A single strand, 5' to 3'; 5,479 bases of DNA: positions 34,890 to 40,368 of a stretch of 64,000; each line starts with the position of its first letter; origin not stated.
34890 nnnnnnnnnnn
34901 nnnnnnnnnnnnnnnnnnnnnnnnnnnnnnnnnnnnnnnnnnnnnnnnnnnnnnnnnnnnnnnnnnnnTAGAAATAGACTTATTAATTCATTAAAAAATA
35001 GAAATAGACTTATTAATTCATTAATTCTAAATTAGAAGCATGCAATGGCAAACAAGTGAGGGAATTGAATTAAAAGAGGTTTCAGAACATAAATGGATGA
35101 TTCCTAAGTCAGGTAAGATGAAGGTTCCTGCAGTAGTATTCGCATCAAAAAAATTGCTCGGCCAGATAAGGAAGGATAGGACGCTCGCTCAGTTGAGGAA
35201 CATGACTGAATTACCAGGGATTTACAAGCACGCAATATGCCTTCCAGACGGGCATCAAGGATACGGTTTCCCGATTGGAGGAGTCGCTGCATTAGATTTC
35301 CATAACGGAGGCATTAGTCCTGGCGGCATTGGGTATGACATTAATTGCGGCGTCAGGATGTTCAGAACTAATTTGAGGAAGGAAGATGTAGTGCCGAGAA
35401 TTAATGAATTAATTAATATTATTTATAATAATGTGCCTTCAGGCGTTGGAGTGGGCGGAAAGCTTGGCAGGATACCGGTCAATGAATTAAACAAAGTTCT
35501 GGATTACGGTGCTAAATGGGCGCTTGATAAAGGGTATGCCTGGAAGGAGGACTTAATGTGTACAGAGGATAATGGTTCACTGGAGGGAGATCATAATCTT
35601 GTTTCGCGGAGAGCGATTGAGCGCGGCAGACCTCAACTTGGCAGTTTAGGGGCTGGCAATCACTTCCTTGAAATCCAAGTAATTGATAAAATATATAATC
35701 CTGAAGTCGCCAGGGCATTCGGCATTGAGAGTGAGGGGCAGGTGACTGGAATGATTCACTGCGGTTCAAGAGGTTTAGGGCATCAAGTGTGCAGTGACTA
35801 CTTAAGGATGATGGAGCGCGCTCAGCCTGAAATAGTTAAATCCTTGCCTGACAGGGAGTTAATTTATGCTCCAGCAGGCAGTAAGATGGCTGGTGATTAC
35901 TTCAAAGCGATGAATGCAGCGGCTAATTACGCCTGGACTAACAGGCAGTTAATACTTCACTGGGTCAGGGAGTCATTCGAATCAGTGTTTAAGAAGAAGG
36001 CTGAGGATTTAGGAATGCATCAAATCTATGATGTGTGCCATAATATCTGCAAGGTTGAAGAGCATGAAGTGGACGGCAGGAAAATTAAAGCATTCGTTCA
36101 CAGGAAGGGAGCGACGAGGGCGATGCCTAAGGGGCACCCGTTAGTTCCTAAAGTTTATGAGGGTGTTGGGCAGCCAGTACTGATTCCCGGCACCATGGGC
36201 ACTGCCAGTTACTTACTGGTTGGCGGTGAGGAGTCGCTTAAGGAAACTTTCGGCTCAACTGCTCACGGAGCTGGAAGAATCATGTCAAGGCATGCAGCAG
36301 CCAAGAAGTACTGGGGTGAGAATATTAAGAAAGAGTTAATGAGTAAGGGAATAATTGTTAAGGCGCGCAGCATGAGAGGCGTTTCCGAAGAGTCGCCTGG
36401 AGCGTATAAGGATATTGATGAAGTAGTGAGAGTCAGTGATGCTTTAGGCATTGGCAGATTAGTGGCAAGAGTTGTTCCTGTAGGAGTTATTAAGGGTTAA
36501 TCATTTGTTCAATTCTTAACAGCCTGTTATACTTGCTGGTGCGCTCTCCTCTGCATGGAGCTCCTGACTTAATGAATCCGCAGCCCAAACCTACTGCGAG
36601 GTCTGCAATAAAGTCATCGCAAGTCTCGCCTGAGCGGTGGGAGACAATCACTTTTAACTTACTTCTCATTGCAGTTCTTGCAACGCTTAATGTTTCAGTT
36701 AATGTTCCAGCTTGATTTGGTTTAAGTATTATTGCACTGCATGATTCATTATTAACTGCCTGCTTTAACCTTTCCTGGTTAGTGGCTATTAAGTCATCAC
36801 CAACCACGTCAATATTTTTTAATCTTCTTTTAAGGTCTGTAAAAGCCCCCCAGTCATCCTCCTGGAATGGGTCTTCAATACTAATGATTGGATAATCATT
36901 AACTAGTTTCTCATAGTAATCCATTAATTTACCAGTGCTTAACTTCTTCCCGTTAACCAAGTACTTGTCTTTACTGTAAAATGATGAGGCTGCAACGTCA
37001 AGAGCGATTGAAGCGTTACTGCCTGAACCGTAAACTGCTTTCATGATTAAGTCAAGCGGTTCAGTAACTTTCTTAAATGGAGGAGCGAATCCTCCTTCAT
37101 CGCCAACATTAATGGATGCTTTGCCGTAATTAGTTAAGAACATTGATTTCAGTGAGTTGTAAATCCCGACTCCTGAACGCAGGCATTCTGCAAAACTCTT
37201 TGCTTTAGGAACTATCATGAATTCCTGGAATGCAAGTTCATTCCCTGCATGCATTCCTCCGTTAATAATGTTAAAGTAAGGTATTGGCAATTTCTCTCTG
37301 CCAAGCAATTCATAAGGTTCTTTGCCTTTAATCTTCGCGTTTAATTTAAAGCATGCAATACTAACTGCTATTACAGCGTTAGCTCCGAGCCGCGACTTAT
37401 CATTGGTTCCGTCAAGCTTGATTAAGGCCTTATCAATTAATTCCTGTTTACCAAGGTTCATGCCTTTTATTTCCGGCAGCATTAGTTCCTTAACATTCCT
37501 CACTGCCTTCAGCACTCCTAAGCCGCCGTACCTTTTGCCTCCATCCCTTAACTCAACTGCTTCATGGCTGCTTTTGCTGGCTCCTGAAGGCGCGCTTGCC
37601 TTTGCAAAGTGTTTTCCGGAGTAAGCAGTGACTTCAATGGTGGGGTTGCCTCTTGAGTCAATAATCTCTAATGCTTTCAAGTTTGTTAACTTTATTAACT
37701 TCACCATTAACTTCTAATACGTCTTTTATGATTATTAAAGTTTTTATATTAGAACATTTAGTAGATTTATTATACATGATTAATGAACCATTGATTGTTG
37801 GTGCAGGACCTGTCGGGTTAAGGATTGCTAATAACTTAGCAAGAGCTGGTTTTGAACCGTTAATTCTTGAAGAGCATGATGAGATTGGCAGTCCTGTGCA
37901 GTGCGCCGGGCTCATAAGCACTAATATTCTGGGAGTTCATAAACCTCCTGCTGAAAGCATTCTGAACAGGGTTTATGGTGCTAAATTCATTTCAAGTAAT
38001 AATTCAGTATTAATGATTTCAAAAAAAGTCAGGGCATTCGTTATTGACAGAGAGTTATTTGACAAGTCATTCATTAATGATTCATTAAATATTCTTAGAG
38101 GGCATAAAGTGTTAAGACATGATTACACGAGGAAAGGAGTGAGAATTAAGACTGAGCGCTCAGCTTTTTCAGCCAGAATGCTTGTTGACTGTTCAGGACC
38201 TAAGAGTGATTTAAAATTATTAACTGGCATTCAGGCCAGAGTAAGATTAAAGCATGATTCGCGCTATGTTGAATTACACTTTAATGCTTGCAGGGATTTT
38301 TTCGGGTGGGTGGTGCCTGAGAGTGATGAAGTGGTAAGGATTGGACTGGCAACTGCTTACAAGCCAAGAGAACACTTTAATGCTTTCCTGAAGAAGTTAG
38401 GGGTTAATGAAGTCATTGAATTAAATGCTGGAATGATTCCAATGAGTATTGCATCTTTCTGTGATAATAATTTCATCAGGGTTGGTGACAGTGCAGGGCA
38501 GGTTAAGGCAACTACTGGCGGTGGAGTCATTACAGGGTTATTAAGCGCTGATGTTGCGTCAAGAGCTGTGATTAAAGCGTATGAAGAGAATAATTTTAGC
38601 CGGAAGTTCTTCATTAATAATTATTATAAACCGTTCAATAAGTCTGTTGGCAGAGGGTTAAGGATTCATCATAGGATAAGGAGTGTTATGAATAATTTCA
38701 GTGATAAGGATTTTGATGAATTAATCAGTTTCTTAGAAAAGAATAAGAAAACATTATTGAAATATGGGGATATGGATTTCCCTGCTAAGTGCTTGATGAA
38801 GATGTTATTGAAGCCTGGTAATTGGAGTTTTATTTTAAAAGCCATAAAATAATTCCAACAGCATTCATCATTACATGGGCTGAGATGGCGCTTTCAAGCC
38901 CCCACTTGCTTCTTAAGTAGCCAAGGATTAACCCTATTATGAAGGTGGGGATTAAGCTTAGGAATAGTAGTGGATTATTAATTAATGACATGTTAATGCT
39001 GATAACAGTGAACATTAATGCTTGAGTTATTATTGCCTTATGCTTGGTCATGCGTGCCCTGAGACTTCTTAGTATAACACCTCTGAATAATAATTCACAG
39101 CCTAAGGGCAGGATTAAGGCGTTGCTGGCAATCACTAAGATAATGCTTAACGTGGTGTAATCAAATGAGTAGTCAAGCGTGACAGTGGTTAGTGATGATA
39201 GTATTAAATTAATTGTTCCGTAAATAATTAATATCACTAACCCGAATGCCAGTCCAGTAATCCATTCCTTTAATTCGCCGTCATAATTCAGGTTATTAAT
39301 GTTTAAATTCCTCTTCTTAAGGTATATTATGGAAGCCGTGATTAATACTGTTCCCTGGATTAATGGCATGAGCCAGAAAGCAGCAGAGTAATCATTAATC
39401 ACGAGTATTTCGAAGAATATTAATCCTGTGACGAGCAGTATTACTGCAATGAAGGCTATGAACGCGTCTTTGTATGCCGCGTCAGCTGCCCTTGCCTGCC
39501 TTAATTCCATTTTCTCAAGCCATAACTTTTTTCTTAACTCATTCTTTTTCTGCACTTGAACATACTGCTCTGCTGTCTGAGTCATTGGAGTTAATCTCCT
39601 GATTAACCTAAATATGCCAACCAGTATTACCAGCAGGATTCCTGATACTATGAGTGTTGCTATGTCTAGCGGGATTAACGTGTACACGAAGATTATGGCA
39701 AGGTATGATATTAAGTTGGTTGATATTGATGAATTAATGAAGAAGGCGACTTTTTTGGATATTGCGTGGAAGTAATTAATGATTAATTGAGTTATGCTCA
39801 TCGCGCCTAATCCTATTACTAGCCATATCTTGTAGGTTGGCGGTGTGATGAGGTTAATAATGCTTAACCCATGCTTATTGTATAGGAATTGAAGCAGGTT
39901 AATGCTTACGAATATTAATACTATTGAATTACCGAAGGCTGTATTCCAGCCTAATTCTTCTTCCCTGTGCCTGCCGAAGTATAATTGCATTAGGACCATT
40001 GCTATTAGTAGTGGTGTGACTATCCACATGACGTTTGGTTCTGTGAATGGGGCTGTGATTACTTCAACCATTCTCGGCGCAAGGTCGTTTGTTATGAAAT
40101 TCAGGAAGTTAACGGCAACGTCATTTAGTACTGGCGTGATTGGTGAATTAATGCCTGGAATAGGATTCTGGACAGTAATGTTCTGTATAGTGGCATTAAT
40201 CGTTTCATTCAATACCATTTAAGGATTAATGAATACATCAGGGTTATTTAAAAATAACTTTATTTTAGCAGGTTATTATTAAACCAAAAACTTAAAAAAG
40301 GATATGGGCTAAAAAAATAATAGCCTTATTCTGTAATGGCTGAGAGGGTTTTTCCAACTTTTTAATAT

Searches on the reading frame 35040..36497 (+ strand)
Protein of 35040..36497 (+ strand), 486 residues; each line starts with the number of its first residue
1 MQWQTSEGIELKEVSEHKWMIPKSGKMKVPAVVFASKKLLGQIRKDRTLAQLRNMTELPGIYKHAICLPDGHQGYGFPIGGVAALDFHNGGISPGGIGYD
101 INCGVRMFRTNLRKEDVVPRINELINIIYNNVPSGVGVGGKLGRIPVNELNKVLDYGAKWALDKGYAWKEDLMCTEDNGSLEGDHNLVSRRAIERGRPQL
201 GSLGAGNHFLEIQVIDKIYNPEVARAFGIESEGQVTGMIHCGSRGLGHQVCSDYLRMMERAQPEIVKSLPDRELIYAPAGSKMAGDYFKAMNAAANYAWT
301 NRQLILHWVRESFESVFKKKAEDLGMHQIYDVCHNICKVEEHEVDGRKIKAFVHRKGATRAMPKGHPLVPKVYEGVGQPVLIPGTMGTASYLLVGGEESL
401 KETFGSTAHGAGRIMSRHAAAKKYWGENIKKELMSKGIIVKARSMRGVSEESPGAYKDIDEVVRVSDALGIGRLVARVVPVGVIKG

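Call 68: search_protein_families(library=pfam, proteins=[window:35040-36497:+])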
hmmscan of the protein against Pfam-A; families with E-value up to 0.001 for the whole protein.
window:35040-36497:+ (486 aa): 1 family
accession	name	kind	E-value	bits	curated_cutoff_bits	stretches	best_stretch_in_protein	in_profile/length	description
PF01139.22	RtcB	-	9e-166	552.7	27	1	51-486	1-426/426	tRNA-splicing ligase RtcB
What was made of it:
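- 35040..36500 (+): RtcB tRNA-splicing ligase (host enzyme that would join the exons and circularise the introns). Pfam PF01139, E=9e-166 (call 68)
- On Archaeal bulge-helix-bulge (BHB) intron: RtcB and archease are in the window (call 68).
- The host splicing enzymes produce discrete intron RNAs (RtcB and archease present, call 68).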

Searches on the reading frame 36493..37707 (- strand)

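Call 98: search_protein_families(library=pfam, proteins=[window:36493-37707:-], max_evalue=0.00001)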
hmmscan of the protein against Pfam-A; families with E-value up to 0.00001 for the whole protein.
window:36493-37707:- (405 aa): 3 families
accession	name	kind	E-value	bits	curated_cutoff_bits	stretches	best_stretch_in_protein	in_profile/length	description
PF00113.28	Enolase_C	-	1.5e-97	326.9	21.5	1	139-403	3-281/296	Enolase, C-terminal TIM barrel domain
PF03952.21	Enolase_N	-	3.6e-43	147.3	35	1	8-134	2-130/131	Enolase, N-terminal domain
PF13378.12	MR_MLE_C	-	4.9e-06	26.8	29.4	1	266-355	65-152/219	Enolase C-terminal domain-like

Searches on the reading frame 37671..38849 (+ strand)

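Call 98: search_protein_families(library=pfam, proteins=[window:37671-38849:+], max_evalue=0.00001)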
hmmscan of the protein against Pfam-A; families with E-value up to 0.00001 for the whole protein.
window:37671-38849:+ (393 aa): 1 family
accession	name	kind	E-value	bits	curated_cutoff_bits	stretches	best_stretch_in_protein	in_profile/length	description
PF05834.18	Lycopene_cycl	-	3.7e-07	30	23.4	0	239-312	224-302/380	Lycopene cyclase protein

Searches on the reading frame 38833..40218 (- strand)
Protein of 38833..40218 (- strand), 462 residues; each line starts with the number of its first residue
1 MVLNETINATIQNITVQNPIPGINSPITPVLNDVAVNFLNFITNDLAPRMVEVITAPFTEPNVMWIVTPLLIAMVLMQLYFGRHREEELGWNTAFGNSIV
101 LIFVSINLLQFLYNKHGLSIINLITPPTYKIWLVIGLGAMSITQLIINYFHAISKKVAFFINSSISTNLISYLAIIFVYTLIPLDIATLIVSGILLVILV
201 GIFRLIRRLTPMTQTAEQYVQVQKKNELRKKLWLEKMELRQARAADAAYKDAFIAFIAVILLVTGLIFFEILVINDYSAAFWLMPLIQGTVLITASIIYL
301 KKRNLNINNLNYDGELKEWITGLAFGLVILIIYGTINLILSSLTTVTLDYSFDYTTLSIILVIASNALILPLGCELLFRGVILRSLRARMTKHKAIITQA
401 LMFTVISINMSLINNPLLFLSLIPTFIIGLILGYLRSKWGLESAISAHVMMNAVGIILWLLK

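Call 98: search_protein_families(library=pfam, proteins=[window:38833-40218:-], max_evalue=0.00001)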
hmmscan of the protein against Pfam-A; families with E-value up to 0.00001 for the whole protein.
window:38833-40218:- (462 aa): 1 family
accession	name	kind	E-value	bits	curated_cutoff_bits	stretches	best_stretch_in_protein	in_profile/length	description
PF02517.21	Rce1-like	-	2.3e-13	50.6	22.4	1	358-454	3-93/93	Type II CAAX prenyl endopeptidase Rce1-like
